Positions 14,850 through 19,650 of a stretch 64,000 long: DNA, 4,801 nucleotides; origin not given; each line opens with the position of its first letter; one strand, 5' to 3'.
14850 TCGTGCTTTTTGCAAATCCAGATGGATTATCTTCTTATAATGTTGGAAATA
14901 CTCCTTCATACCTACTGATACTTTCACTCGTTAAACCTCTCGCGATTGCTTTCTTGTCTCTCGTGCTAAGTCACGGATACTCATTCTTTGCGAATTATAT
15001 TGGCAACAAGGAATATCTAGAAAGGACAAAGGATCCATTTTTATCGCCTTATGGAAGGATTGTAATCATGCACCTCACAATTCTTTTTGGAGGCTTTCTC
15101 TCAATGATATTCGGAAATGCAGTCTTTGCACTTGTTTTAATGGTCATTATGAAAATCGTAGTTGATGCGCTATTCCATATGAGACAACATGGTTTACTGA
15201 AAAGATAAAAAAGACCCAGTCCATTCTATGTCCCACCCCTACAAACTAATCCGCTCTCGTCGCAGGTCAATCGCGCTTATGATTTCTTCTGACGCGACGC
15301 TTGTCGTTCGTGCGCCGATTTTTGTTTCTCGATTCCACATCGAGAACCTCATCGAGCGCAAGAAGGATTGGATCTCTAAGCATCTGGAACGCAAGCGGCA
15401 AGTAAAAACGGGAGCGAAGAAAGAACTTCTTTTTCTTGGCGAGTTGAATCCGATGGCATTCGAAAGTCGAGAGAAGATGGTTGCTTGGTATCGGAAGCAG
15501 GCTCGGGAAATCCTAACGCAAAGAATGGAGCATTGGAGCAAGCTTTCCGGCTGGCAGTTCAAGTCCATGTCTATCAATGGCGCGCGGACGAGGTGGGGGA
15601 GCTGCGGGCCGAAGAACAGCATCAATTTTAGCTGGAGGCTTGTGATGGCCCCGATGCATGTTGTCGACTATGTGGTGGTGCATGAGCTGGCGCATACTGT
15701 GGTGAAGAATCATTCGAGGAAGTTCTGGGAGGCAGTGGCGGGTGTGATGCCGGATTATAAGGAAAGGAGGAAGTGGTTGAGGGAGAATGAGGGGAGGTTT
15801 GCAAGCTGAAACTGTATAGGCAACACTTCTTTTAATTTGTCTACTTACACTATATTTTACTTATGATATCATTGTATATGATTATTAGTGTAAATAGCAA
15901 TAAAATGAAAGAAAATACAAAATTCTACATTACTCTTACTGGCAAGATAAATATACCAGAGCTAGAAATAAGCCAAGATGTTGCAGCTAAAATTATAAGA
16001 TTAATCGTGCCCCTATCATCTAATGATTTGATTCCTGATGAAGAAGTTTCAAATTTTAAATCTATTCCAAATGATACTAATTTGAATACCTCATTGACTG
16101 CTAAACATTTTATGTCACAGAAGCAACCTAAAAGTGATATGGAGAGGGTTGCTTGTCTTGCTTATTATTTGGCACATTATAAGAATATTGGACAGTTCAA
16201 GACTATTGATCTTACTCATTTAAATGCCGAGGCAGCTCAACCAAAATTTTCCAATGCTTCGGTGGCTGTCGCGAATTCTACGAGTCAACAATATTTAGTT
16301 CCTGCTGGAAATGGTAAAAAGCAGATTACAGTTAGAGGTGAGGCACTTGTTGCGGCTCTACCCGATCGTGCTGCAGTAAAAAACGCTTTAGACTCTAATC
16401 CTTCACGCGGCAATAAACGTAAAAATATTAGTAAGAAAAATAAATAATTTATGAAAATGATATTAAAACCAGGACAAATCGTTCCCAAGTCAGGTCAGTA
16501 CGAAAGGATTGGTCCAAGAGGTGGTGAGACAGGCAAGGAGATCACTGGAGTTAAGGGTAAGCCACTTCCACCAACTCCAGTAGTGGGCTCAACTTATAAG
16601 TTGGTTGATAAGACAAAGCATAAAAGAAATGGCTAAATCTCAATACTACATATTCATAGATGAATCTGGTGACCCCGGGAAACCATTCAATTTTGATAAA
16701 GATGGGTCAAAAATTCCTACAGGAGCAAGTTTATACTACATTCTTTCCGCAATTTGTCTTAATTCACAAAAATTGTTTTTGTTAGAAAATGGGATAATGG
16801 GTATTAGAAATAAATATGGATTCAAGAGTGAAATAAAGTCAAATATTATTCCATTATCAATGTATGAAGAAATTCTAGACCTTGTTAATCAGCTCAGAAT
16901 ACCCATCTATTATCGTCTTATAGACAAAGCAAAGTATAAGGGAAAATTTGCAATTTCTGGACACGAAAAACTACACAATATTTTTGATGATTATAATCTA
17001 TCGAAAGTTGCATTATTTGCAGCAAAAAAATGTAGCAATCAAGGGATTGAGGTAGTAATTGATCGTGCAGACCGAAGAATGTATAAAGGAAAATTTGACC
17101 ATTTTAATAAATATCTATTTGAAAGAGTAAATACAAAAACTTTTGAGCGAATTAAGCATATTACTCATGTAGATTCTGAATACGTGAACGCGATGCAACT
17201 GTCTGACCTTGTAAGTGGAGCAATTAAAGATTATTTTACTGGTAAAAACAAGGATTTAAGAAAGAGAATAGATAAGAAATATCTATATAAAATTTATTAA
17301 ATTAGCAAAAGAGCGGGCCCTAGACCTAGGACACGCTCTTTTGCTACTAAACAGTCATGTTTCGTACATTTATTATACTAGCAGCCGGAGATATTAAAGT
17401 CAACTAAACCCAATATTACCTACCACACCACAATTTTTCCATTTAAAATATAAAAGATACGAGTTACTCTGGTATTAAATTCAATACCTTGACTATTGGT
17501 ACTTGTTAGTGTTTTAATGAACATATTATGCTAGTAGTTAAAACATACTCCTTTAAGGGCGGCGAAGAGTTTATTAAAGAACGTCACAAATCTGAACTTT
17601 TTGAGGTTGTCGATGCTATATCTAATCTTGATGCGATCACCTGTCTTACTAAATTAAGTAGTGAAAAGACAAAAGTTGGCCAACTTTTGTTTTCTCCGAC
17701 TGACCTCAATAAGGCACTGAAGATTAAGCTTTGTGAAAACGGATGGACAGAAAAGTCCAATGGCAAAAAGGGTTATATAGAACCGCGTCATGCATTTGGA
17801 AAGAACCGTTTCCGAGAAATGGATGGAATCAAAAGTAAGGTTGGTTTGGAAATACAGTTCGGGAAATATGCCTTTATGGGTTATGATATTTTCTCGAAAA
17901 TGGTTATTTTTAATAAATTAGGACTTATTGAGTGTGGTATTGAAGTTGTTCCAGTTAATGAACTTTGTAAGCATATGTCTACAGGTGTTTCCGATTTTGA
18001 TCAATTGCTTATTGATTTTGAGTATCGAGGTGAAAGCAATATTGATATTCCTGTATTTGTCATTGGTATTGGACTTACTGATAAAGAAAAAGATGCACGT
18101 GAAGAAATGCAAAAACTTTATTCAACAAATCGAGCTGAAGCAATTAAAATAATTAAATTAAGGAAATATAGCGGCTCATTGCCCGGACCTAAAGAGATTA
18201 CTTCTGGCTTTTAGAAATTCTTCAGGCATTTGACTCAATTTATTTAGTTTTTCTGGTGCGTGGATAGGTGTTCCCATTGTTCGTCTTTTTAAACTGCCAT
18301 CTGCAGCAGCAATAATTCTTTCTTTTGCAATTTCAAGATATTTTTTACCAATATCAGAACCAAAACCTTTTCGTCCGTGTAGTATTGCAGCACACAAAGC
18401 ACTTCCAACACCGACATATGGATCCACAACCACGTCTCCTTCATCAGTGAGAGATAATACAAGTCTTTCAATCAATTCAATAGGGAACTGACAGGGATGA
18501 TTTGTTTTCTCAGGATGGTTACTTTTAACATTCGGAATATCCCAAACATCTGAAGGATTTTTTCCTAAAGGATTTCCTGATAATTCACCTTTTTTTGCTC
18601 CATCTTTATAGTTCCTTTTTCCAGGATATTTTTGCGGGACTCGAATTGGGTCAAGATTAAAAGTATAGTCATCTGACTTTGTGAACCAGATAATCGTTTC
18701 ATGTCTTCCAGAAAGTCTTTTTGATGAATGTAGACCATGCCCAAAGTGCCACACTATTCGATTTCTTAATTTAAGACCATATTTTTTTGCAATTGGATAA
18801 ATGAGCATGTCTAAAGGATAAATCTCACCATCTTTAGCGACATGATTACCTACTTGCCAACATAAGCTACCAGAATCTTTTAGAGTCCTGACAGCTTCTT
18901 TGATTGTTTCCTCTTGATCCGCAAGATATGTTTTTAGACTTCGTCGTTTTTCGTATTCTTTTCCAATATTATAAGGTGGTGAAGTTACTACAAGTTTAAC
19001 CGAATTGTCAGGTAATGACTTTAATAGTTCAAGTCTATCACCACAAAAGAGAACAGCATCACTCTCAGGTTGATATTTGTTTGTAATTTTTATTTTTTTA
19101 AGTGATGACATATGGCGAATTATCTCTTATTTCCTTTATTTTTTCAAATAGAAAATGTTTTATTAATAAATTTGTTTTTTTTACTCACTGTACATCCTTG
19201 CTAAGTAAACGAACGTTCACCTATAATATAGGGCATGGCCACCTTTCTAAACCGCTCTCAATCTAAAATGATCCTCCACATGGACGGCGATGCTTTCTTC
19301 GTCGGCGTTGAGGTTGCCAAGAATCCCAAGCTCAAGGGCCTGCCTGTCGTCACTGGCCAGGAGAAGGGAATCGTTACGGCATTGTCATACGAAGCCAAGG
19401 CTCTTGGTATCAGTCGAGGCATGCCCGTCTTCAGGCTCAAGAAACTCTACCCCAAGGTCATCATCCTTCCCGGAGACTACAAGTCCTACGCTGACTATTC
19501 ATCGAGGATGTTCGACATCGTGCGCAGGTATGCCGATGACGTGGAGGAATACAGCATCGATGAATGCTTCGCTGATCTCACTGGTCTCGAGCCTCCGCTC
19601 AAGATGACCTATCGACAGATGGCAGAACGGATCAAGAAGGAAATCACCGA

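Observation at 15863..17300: Tightly coupled three-gene operon (unknown, YjzC-like, DUF3800) next to an R-M system: candidate defence module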

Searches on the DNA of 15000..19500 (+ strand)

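Call 16: search_rna_families(source=window, start=15000, end=19500, threshold=evalue, max_evalue=5)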
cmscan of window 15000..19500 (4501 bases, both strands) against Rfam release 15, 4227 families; matches with E-value up to 5: 3.
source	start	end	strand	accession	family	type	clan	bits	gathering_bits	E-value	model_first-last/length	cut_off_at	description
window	17449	17525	-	RF02704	LcrF_thermometer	Cis-reg; thermoregulator;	-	20.9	169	4.9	1-133/133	no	LcrF intergenic thermometer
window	16080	16130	-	RF04048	mir-7927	Gene; miRNA;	-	19.5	75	2.4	1-56/56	no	mir-7927 microRNA precursor family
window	16996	17051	-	RF03765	mir-2059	Gene; miRNA;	-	19.4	90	3.3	1-68/68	no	mir-2059 microRNA precursor family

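Call 43: search_rna_families(sources=[L098, L099, L101, L107, L112, L113, L117, L119, L125, L134, L136, L140, L141, L145], threshold=gathering)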
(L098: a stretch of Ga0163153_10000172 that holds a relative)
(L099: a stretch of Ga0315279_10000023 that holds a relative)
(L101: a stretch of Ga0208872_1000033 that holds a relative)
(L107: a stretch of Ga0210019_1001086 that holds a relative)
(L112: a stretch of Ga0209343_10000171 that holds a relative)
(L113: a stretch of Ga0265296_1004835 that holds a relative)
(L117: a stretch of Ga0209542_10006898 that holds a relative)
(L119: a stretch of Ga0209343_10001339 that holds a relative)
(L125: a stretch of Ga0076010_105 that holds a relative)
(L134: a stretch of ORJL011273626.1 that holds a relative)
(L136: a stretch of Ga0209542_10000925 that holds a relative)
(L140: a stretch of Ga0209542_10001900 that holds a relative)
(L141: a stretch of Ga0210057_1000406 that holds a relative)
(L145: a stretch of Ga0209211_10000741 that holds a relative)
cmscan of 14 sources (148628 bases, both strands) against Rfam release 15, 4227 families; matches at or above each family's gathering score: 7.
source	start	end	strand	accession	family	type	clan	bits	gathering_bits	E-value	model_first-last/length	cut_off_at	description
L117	3483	3554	+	RF00005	tRNA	Gene; tRNA;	CL00001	74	29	5.7e-14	1-71/71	no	tRNA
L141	1740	1813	+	RF00005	tRNA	Gene; tRNA;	CL00001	69.8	29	8e-13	1-71/71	no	tRNA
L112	616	688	-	RF00005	tRNA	Gene; tRNA;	CL00001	67.3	29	4.1e-12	1-71/71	no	tRNA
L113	233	303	-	RF00005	tRNA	Gene; tRNA;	CL00001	59.3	29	6.4e-10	1-71/71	no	tRNA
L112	4039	4109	+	RF00005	tRNA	Gene; tRNA;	CL00001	58.1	29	1.4e-09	1-71/71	no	tRNA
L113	8121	8204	-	RF00005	tRNA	Gene; tRNA;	CL00001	55.3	29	7.8e-09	1-71/71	no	tRNA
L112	729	799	+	RF00005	tRNA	Gene; tRNA;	CL00001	54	29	1.8e-08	1-71/71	no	tRNA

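Call 59: build_rna_model(alignment_id=A4, structure=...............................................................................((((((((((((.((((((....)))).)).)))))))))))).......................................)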
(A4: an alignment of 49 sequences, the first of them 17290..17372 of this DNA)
Model R1 built from alignment A4 (49 sequences, 161 columns); structure: as given.
model positions 88; base pairs 18; branch points 0; effective number of sequences 2.55; information 0.647 bits per position. Calibrated on 0.2 Mb of random sequence (short: E-values are rough).
structure used (alignment columns):
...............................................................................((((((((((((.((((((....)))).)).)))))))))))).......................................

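Call 60: search_with_rna_model(model_id=R1, source=window, max_evalue=1, show_alignments=1)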
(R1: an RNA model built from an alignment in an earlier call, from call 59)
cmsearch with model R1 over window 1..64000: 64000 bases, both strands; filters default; matches with E-value up to 1: 5.
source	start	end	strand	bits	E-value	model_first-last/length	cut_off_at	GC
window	17290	17379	-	79.9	1.5e-19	1-88/88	no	0.36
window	17273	17358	+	46.9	6.5e-10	1-88/88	no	0.34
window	3498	3578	-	27.6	0.00028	1-88/88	no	0.31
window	59150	59230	+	17.8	0.22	1-88/88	no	0.42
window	3478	3556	+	17.4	0.27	1-88/88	no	0.34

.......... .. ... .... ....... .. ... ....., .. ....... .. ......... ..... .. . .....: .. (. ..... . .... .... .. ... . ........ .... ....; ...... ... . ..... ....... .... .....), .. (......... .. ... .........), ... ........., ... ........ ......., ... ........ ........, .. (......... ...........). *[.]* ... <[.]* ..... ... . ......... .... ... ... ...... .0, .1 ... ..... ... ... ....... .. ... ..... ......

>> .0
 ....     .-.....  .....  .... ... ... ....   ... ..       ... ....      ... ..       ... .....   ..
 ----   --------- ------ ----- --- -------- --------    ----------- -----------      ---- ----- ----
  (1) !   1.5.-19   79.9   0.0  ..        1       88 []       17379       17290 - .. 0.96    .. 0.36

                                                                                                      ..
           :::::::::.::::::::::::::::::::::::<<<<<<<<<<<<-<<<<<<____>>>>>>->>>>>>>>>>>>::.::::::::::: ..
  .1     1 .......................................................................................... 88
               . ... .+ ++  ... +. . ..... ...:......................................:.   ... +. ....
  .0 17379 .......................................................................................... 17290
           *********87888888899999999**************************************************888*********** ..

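Call 61: search_with_rna_model(model_id=R1, sources=[L097, L108, L109, L124, L126, L127, L128, L130, L131, L135, L139, L140, L143, L144, L147, L153, L155, L159, L160, L163, L164, L166, L167, L168, L169, L170, L171, L172, L173, L174, L175, L092, L096, L009, L010, L004, L001, L006, L007, L012, L036, L055], max_evalue=0.1)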
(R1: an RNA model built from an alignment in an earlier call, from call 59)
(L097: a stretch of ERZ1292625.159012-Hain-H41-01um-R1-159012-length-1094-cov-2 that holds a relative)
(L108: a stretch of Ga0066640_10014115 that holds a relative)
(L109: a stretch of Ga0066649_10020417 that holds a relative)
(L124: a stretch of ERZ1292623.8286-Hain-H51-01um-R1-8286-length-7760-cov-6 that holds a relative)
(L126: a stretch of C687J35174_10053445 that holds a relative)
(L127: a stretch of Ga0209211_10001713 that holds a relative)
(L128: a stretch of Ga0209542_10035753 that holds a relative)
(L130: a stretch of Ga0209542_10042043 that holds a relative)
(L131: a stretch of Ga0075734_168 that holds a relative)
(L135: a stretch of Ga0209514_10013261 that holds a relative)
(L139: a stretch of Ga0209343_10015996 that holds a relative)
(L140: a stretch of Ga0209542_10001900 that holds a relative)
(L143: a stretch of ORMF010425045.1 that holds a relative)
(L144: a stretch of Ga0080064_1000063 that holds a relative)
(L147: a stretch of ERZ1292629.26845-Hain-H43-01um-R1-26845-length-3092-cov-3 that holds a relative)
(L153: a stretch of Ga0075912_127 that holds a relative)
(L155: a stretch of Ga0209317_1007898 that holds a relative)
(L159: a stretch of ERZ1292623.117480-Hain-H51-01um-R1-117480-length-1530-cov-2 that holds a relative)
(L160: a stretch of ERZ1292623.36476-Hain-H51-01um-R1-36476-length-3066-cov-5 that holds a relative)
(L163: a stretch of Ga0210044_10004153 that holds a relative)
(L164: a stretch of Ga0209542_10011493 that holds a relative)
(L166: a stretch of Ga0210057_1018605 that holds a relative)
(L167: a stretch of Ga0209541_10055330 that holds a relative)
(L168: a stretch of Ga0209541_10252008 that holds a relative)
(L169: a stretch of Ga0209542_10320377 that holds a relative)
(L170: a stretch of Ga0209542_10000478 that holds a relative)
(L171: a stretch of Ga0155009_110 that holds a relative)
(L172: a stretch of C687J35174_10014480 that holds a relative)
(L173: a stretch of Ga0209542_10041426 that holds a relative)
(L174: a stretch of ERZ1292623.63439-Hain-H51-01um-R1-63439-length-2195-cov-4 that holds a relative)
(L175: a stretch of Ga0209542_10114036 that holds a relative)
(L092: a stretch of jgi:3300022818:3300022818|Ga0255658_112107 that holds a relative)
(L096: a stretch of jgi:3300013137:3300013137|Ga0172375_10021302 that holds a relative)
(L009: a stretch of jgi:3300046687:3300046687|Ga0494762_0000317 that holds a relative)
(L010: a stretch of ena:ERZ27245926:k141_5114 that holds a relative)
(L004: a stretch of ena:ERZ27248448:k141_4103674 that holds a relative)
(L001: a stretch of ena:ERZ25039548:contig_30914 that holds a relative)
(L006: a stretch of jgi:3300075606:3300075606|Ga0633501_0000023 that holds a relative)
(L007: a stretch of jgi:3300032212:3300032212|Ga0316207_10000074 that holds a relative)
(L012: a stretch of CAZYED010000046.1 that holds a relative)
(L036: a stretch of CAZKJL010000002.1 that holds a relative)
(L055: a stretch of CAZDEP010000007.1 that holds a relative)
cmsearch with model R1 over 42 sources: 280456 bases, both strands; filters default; matches with E-value up to 0.1: 50.
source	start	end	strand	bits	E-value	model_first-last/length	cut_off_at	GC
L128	2360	2447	-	98.6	2.2e-24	1-88/88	no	0.42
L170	5140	5227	-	98.3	2.8e-24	1-88/88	no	0.4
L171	5140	5227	-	98.3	2.8e-24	1-88/88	no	0.4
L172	362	449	-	98.3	2.8e-24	1-88/88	no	0.4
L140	5665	5751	-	95.6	1.6e-23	1-88/88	no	0.39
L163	5407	5494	-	91.9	2e-22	1-88/88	no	0.47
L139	4293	4381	-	91.6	2.4e-22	1-88/88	no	0.4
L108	2771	2861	-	91.2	3.1e-22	1-88/88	no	0.41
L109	2771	2861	-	91.2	3.1e-22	1-88/88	no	0.41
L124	1735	1822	-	90.7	4.4e-22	1-88/88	no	0.38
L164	5377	5463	-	89.7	9e-22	1-88/88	no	0.43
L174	655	742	-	89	1.4e-21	1-88/88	no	0.39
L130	5627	5713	-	87.5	4e-21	1-88/88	no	0.47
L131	1759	1845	-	87.5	4e-21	1-88/88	no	0.47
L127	1919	2007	-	86.5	7.7e-21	1-88/88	no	0.43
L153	3874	3962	-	86.5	7.7e-21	1-88/88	no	0.43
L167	4128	4217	-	85.6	1.4e-20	1-88/88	no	0.39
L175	113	203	-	84.9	2.2e-20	1-88/88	no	0.38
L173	699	793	-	84.7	2.6e-20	1-88/88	no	0.42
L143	2571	2660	-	82.4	1.2e-19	1-88/88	no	0.48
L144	5665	5754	-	82.4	1.2e-19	1-88/88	no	0.48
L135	4726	4812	-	81.6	2e-19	1-88/88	no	0.37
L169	165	253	-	78.2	2.1e-18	1-88/88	no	0.45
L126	3376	3470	-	76.8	5.2e-18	1-88/88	no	0.42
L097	1031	1092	-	68.2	1.8e-15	28-88/88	no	0.35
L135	4705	4792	+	52.4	7e-11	1-88/88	no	0.33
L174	631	724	+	51.5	1.3e-10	1-88/88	no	0.35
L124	1715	1804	+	51.3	1.5e-10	1-88/88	no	0.37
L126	3352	3439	+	50.8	2e-10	1-88/88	no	0.38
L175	89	179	+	48.9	7.5e-10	1-88/88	no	0.37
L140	5641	5728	+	46.4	3.9e-09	1-88/88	no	0.36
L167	4111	4193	+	46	5.2e-09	1-88/88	no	0.33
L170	5120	5203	+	45.9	5.6e-09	1-88/88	no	0.39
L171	5120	5203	+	45.9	5.6e-09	1-88/88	no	0.39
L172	342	425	+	45.9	5.6e-09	1-88/88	no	0.39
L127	1898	1987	+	45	1e-08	1-88/88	no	0.36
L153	3853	3942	+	45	1e-08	1-88/88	no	0.36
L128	2340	2425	+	42.4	6.1e-08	1-88/88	no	0.41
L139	4273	4367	+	42.2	7e-08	1-88/88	no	0.4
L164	5353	5454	+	41.3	1.2e-07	1-88/88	no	0.37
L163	5383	5469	+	40.6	2e-07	1-88/88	no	0.41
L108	2747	2838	+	40.6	2e-07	1-88/88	no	0.35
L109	2747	2838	+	40.6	2e-07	1-88/88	no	0.35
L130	5607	5690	+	39.8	3.3e-07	1-88/88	no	0.42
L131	1739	1822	+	39.8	3.3e-07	1-88/88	no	0.42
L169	145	229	+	38.7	7.1e-07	1-88/88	no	0.4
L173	679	769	+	38.1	1.1e-06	1-88/88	no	0.38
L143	2551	2640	+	37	2.2e-06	1-88/88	no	0.46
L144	5645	5734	+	37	2.2e-06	1-88/88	no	0.46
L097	1010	1094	+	35.4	6.6e-06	1-88/88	no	0.32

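Call 108: search_with_rna_model(model_id=R1, sources=[L176, L177, L178, L181, L182, L186], max_evalue=0.01)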
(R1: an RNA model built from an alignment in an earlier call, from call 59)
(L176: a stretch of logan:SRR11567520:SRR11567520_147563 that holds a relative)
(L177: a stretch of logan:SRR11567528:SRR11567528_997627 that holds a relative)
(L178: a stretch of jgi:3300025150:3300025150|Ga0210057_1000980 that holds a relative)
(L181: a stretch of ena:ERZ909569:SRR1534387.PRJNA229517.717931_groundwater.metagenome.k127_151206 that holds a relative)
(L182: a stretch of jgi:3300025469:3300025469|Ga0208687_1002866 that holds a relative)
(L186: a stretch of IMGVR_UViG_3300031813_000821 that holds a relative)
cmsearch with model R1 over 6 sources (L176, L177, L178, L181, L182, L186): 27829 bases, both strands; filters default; matches with E-value up to 0.01: 4.
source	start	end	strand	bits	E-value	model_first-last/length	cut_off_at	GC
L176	3843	3930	-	89.7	8.9e-23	1-88/88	no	0.4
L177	3843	3930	-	89.7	8.9e-23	1-88/88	no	0.4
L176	3823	3917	+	42.5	5.6e-09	1-88/88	no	0.37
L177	3823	3917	+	42.5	5.6e-09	1-88/88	no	0.37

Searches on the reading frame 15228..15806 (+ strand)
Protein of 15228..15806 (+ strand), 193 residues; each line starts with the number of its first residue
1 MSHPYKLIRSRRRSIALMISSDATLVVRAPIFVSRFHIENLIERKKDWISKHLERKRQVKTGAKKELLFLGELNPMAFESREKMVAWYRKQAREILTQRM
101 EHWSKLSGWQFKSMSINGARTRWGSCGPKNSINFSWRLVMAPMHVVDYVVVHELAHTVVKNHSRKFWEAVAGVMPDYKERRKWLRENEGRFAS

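Call 4: search_protein_families(library=pfam, proteins=[window:15228-15806:+], max_evalue=0.1)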
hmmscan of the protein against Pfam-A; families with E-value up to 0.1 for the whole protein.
window:15228-15806:+ (193 aa): 6 families
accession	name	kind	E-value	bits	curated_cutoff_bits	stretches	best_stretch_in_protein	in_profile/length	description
PF01863.23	YgjP-like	-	2.8e-51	174.9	26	2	80-186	100-206/207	YgjP-like, metallopeptidase domain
PF08325.16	WLM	-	0.00045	20.8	26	1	142-173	79-110/190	WLM domain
PF10263.15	SprT-like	-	0.019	15.3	25.6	1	112-159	19-74/108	SprT-like family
PF12388.14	Peptidase_M57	-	0.021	14.9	21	1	127-166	113-153/212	Dual-action HEIGH metallo-peptidase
PF13018.11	ESPR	-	0.054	14.4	25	0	148-165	16-33/50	Extended Signal Peptide of Type V secretion system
PF14948.11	RESP18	-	0.075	13.7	25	0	85-107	36-58/103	RESP18 domain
